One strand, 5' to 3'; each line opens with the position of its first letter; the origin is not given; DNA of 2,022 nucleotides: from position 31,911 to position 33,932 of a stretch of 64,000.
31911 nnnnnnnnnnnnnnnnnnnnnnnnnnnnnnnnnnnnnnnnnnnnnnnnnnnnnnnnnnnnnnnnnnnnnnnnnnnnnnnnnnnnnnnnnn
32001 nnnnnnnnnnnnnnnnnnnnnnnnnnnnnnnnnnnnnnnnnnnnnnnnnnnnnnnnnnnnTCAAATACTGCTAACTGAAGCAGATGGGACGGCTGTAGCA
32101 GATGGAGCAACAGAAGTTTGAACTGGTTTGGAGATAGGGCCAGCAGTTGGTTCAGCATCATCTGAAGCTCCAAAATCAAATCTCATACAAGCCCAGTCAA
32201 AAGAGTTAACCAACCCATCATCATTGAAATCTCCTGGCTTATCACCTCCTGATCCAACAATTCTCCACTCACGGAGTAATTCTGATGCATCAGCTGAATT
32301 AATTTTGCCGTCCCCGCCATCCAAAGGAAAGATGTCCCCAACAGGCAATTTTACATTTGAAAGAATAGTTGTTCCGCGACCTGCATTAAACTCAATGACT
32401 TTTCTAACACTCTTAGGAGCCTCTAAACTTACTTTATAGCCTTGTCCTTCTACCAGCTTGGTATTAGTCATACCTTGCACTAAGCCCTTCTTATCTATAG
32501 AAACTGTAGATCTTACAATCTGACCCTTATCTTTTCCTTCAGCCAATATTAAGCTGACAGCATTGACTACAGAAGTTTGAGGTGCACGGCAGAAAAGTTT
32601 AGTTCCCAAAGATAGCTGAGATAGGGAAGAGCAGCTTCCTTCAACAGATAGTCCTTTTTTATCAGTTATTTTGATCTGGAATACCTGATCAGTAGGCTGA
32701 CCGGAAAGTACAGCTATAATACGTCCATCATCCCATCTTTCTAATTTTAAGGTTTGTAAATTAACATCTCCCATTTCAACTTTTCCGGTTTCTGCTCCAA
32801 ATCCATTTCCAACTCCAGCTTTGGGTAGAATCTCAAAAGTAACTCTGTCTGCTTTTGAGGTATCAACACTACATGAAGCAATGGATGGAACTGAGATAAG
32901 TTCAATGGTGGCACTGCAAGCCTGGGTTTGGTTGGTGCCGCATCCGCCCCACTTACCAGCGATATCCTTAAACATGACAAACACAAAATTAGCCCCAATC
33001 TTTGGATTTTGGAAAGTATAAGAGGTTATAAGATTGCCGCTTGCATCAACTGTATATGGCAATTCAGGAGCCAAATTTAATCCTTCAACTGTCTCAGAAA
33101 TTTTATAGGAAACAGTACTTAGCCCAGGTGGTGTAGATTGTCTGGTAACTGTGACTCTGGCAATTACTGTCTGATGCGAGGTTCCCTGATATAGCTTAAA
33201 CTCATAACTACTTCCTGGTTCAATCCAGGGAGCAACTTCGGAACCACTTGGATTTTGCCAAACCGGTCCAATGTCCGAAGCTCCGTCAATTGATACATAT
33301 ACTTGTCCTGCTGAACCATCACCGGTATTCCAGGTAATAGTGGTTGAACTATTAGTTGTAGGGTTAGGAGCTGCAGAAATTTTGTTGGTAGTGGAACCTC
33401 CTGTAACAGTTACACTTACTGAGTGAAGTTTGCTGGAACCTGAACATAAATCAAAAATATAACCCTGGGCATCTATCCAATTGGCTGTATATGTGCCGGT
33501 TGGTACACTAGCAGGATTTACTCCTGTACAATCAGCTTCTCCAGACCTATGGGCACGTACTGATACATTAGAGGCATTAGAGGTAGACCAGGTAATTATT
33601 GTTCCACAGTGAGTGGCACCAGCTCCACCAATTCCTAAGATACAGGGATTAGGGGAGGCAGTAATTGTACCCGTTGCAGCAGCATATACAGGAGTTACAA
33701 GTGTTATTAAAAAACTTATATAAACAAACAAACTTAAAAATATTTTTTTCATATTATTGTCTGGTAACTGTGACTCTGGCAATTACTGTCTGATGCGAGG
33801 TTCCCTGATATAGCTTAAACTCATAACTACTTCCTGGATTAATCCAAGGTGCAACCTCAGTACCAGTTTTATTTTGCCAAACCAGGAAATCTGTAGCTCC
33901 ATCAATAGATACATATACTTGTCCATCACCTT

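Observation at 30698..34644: Adhesin-like gene cluster next to a tyrosine recombinase, with an 83-bp perfect repeat between paralogs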

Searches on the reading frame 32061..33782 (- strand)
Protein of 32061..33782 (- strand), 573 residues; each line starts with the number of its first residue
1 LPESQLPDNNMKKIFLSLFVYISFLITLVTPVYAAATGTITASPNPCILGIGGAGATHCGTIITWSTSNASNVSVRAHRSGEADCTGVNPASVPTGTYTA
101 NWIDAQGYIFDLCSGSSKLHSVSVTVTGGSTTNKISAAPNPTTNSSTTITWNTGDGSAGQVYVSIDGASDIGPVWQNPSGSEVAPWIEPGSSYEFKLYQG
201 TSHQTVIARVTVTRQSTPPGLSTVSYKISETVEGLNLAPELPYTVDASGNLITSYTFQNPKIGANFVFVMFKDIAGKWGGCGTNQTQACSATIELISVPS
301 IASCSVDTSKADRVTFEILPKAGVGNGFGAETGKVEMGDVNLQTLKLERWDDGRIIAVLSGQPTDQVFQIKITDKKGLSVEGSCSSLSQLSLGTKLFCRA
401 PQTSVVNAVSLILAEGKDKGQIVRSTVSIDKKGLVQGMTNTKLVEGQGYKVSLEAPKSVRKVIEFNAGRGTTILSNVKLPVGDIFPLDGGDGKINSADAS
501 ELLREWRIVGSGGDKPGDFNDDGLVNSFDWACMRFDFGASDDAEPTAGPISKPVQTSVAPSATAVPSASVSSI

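Call 4: search_protein_families(library=pfam, proteins=[window:32061-33782:-], max_evalue=0.1)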
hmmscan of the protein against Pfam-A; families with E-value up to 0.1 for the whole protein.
window:32061-33782:- (573 aa): 1 family
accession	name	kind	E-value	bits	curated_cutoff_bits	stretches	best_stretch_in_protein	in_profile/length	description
PF00404.24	Dockerin_1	-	0.00069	20.2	22.9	1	490-532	6-51/57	Dockerin type I domain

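Call 11: find_encoding_contigs(protein=window:32061-33752:-, flank=6000, max_places=8)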
Protein window:32061-33752:- (563 aa): 18 contigs read that carry it; 7 places shown.
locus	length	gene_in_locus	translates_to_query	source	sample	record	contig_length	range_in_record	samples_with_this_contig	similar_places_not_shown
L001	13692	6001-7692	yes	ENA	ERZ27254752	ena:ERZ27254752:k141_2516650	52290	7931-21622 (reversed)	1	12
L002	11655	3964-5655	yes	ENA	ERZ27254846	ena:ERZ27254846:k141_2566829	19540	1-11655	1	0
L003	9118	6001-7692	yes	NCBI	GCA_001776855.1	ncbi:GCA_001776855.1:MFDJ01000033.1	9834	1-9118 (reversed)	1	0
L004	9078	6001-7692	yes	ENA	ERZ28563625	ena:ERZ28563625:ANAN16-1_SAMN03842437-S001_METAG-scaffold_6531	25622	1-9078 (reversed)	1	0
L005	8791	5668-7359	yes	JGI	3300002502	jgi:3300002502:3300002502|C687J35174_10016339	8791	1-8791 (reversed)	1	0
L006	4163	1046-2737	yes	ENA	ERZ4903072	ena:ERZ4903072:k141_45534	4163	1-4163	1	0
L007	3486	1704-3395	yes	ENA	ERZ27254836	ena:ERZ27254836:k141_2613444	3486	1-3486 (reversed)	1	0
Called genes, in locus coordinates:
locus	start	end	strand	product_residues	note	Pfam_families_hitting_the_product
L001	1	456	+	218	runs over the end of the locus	-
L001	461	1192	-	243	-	PF07719:TPR_2 (faint), PF00515:TPR_1 (faint), PF13181:TPR_8 (faint)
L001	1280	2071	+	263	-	PF20772:TACO1_YebC_N, PF01709:Transcrip_reg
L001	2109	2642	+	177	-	PF02075:RuvC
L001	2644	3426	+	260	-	PF18900:DUF5656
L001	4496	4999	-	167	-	-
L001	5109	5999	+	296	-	-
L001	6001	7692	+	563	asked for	-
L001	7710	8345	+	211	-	-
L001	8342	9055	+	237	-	PF00963:Cohesin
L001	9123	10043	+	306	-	PF02899:Phage_int_SAM_1, PF13102:Phage_int_SAM_5, PF13495:Phage_int_SAM_4 (faint), PF00589:Phage_integrase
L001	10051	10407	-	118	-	PF04020:Phage_holin_4_2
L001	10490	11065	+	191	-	-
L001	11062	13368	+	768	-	PF00690:Cation_ATPase_N, PF00122:E1-E2_ATPase, PF00702:Hydrolase, PF13246:Cation_ATPase, PF00689:Cation_ATPase_C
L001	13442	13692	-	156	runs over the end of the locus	PF01371:Trp_repressor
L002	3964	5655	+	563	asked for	-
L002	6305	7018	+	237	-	PF00963:Cohesin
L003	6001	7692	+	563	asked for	-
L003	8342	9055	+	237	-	PF00963:Cohesin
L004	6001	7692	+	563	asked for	-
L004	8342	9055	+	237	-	PF00963:Cohesin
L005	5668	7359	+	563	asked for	-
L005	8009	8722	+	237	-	PF00963:Cohesin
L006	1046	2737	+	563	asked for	-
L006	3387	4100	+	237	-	PF00963:Cohesin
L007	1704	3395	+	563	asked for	-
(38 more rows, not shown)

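Call 13: find_homologous_proteins(query=window:32061-33752:-)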
Query window:32061-33752:- (563 aa): 16 proteins with E <= 0.001 among 8000 candidates.
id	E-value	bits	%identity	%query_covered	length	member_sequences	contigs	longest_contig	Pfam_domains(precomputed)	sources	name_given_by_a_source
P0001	0.0e+0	1244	99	100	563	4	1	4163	-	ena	-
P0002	1.2e-154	534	71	59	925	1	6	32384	-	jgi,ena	-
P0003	4.9e-153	529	72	59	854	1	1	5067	PF18911.7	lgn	-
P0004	4.1e-93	331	51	63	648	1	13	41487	-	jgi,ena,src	-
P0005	3.0e-60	223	40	59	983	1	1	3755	PF00404.25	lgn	-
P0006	4.6e-60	222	39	58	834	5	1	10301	-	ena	-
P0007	3.8e-58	216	41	54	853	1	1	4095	PF00404.25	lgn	-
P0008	1.0e-57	214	38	59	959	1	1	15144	-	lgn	-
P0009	3.4e-56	209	41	53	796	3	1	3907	PF00404.25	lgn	-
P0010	5.5e-54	202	40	61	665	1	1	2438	PF00404.25,PF00963.25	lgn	-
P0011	2.8e-48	183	39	56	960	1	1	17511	PF13620.13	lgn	-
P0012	2.4e-46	177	36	56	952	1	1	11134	PF00404.25,PF00963.25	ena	-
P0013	8.3e-30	122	44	35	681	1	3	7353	-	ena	-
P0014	2.7e-28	117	31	57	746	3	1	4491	PF00404.25,PF07588.18,PF06482.18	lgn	-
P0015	1.6e-26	111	32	53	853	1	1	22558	-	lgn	-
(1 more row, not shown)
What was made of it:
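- On Type I dockerin (Pfam PF00404): Five of the 15 database relatives have precomputed PF00404 hits (call 13).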

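Call 17: search_protein_families(library=pfam, alignment_id=A1, max_evalue=0.01)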
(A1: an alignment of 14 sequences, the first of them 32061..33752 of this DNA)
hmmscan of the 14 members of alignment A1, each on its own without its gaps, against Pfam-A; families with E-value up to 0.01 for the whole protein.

A. member 1, window:32061-33752:- (563 aa): 1 family
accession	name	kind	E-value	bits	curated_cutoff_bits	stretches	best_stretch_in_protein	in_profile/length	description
PF00404.24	Dockerin_1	-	0.00067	20.2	22.9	1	480-522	6-51/57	Dockerin type I domain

B. families by the number of members that match (of 14 scanned): 8 families
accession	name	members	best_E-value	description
PF00404.24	Dockerin_1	13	2.4e-09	Dockerin type I domain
PF00963.24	Cohesin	2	6.6e-09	Cohesin domain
PF07588.17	DUF1554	1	5.1e-10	Protein of unknown function (DUF1554)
PF13620.12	CarboxypepD_reg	1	4.3e-08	Carboxypeptidase regulatory-like domain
PF06482.17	Endostatin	1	1e-07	Collagenase NC10 and Endostatin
PF18911.6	PKD_4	1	5.3e-06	PKD domain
PF02369.22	Big_1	1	0.0024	Bacterial Ig-like domain (group 1)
PF13715.12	CarbopepD_reg_2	1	0.0057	CarboxypepD_reg-like domain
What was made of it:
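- On Type I dockerin (Pfam PF00404): Thirteen of 14 family members match at E<0.01, the best at 2.4e-9 (call 17).
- Cohesin and dockerin modules are present (calls 4, 17).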

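Call 18: find_related_loci(query=A1, collection=genome_contigs, flank=10000)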
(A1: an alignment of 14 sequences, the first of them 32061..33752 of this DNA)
Query A1 (563 aa) in genome_contigs; peptide patterns used: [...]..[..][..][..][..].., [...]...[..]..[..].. (x = any residue, [..] = any of these).
599 stretches matched a pattern (row limit reached: there are more); 25 encode a relative of the query (tblastn E <= 1e-3); 23 distinct loci.
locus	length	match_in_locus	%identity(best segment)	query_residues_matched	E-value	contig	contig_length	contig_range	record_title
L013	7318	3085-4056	43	212-541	1e-74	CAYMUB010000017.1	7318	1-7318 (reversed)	MAG TPA_asm: uncultured Gammaproteobacteria bacterium isolate binchicken_co203_488 genome assembly, contig: k141_4005034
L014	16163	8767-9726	42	212-559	4e-71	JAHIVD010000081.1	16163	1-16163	MAG: Patescibacteria group bacterium isolate MM_PC_MetaG.mb.55 MM_PC_MetaG.mb.55_k141_1704890, whole genome shotgun sequ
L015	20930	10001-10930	41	212-534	1e-69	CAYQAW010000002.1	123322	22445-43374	MAG TPA_asm: uncultured Gammaproteobacteria bacterium isolate binchicken_co251_588 genome assembly, contig: NODE_239_len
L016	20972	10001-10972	40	213-554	1e-65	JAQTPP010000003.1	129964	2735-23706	MAG: Candidatus Daviesbacteria bacterium isolate STB_119 NODE_322_length_129964_cov_5.621110_Sandtown_B, whole genome sh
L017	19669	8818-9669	43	253-549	6e-62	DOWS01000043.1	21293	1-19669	MAG TPA_asm: Candidatus Daviesbacteria bacterium isolate UBA9644 contig_24714, whole genome shotgun sequence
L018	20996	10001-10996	39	216-562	7e-61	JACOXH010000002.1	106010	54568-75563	MAG: Candidatus Daviesbacteria bacterium isolate NC_groundwater_148_Ag_S-0.1um_39_10 S4_GD2017_2_S1_scaffold_80, whole g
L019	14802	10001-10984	40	208-544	9e-61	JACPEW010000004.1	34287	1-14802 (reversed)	MAG: Candidatus Daviesbacteria bacterium isolate NC_groundwater_345_Ag_B-0.1um_36_18 GD18-4_B1_scaffold_131718, whole ge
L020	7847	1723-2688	38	198-538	1e-59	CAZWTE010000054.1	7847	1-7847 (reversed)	MAG TPA_asm: uncultured Gammaproteobacteria bacterium isolate binchicken_co144_909 genome assembly, contig: NODE_19203_l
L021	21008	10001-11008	38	201-534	3e-59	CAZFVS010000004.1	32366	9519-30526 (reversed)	MAG TPA_asm: uncultured Gammaproteobacteria bacterium isolate SRP269290_co2_8 genome assembly, contig: NODE_1200_length_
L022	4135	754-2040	35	30-541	1e-57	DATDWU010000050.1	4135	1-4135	MAG TPA_asm: Patescibacteria group bacterium isolate SMAG_U8120 k141_1506292, whole genome shotgun sequence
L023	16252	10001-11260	35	139-558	3e-57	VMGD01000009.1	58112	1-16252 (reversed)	MAG: Microgenomates group bacterium Gr01-1014_7 G01um10147_scaffold_213, whole genome shotgun sequence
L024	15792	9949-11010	34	185-547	9e-55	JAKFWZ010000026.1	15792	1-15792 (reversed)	MAG: Candidatus Daviesbacteria bacterium isolate ND2_Bin_11 ND2_0000445, whole genome shotgun sequence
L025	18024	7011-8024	36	187-536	1e-53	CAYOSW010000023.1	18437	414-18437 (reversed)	MAG TPA_asm: uncultured Gammaproteobacteria bacterium isolate binchicken_co105_397 genome assembly, contig: NODE_3753_le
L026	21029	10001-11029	36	212-553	4e-51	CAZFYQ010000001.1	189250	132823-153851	MAG TPA_asm: uncultured Gammaproteobacteria bacterium isolate SRP200132_co1_341 genome assembly, contig: NODE_57_length_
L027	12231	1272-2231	39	213-539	1e-60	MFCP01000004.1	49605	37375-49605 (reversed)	MAG: Candidatus Daviesbacteria bacterium RIFCSPHIGHO2_01_FULL_40_11 rifcsphigho2_01_scaffold_1190, whole genome shotgun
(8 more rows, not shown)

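Call 21: find_encoding_contigs(protein=P0002, flank=8000, max_places=3)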
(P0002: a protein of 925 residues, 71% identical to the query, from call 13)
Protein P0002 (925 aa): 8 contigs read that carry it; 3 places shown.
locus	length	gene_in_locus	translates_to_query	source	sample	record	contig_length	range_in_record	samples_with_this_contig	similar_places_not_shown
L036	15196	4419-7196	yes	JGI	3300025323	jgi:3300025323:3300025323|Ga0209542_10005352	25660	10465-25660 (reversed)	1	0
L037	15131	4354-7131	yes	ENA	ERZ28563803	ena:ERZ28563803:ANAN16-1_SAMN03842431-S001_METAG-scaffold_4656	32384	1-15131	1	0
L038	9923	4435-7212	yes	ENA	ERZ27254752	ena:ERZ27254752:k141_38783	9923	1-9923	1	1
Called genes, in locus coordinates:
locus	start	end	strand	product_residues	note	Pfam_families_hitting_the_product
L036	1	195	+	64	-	?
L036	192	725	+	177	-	PF02075:RuvC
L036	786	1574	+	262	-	PF18900:DUF5656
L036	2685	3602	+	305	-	-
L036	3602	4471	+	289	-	-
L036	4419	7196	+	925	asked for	-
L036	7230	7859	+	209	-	PF00963:Cohesin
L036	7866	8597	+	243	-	PF00963:Cohesin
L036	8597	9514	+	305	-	PF02899:Phage_int_SAM_1, PF13102:Phage_int_SAM_5, PF13495:Phage_int_SAM_4 (faint), PF00589:Phage_integrase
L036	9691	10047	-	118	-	PF04020:Phage_holin_4_2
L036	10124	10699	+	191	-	-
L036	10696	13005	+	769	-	PF00690:Cation_ATPase_N, PF00122:E1-E2_ATPase, PF00702:Hydrolase, PF13246:Cation_ATPase, PF00689:Cation_ATPase_C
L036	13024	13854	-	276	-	-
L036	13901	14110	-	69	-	-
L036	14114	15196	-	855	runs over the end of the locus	PF00521:DNA_topoisoIV, PF03989:DNA_gyraseA_C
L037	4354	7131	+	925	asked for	-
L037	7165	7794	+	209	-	PF00963:Cohesin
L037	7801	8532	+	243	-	PF00963:Cohesin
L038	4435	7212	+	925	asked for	-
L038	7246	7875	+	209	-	PF00963:Cohesin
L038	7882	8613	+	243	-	PF00963:Cohesin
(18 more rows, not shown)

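Call 22: find_encoding_contigs(protein=P0004, flank=8000, max_places=3)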
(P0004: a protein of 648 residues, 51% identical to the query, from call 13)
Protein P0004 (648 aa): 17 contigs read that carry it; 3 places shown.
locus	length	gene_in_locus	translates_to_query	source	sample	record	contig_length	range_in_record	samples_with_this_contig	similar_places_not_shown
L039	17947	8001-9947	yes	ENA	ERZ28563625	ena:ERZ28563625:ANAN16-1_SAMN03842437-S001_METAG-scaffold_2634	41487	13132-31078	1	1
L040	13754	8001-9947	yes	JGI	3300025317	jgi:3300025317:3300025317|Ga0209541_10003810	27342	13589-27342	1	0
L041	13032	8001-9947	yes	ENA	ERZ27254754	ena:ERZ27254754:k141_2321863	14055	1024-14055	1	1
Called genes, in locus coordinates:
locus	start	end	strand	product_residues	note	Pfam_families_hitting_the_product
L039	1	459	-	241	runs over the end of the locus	PF14559:TPR_19 (weak), PF00515:TPR_1 (weak), PF07719:TPR_2 (weak), PF13181:TPR_8 (weak)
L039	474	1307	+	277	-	PF20772:TACO1_YebC_N, PF01709:Transcrip_reg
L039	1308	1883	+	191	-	PF00486:Trans_reg_C (faint)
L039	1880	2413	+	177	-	PF02075:RuvC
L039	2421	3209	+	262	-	PF18900:DUF5656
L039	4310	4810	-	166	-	-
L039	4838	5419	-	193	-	-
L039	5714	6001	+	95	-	-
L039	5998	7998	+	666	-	-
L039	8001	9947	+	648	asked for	-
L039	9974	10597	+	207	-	PF00963:Cohesin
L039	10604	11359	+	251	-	PF00963:Cohesin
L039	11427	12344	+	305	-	PF02899:Phage_int_SAM_1, PF13102:Phage_int_SAM_5, PF13495:Phage_int_SAM_4 (faint), PF00589:Phage_integrase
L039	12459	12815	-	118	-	PF04020:Phage_holin_4_2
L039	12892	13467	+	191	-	-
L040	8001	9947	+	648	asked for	-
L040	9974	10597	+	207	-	PF00963:Cohesin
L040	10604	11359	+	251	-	PF00963:Cohesin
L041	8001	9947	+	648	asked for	-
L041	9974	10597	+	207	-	PF00963:Cohesin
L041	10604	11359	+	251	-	PF00963:Cohesin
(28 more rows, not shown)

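Call 23: find_encoding_contigs(protein=P0013, flank=8000, max_places=3)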
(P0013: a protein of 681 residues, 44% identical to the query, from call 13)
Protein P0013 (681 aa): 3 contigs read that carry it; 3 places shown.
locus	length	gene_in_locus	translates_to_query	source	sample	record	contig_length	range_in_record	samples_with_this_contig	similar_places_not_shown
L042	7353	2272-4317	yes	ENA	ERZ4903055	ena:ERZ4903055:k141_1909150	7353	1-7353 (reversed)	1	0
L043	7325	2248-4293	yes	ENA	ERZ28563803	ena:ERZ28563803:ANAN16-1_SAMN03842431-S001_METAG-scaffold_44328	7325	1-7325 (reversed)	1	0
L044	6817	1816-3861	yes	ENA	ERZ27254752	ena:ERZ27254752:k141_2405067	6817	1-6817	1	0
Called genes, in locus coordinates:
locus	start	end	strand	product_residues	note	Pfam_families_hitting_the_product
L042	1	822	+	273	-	?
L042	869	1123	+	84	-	-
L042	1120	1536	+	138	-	PF01850:PIN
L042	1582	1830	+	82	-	PF04014:MazE_antitoxin (faint)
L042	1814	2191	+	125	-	PF01850:PIN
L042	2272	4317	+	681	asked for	-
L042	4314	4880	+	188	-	PF00963:Cohesin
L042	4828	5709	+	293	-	PF00963:Cohesin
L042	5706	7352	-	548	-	?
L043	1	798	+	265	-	?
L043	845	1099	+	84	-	-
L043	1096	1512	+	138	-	PF01850:PIN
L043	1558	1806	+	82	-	PF04014:MazE_antitoxin (faint)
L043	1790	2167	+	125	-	PF01850:PIN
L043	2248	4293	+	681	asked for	-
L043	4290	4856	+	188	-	PF00963:Cohesin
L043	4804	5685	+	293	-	PF00963:Cohesin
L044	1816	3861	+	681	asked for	-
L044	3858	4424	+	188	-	PF00963:Cohesin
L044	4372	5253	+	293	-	PF00963:Cohesin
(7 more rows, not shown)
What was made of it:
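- It also occurs in an unrelated genomic context, L042 (call 23).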

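Call 42: search_protein_families(library=ncbifam, proteins=[window:32061-33752:-], max_evalue=0.01)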
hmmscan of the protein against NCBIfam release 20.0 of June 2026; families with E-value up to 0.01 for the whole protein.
window:32061-33752:- (563 aa): 0 families

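Call 48: predict_structure(alignment_id=A1)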
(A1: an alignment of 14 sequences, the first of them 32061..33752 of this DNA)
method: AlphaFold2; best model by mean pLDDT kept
length: 563 residues; sequences in the alignment: 14
mean_pLDDT: 60.3   pTM: 0.47
mean pLDDT of the five models: 60.3, 56.3, 55.5, 54.3, 53.5
residues with pLDDT >= 90: 61; 70-90: 175; 50-70: 72; < 50: 255
segments of 3 or more residues with pLDDT < 50: 1-3, 17-176, 187-189, 191-193, 203-209, 472-491, 497-528, 543-563
pLDDT, mean of each block of 10 residues (from residue 1): 61 50 28 28 32 27 24 33 35 33 35 39 40 44 41 42 38 45 51 51 47 87 92 85 82 85 87 77 80 88 89 73 78 73 89 74 86 84 65 76 90 91 82 89 81 87 75 47 45 46 39 39 45 84 38 30 31
secondary structure, 60 per line:
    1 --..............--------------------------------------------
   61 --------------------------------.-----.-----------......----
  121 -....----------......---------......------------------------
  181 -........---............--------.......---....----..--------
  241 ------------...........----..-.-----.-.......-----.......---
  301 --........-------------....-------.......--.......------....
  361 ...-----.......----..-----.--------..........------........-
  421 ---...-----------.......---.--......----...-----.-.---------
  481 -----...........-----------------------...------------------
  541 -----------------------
elements in order: H3-16 E111-116 E122-125 E136-141 E151-156 E182-189 E193-204 E213-219 H223-226 E253-263 E279-285 E291-297 E303-310 E324-327 E335-341 E344-350 E357-363 E369-375 E396-405 E412-419 E424-426 E438-444 E451-456 E461-463 H486-496
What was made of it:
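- AlphaFold gave low confidence for the dockerin segment (call 48).
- Tried and rejected: The N-terminal A-B and the dockerin came out at low confidence (call 48).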
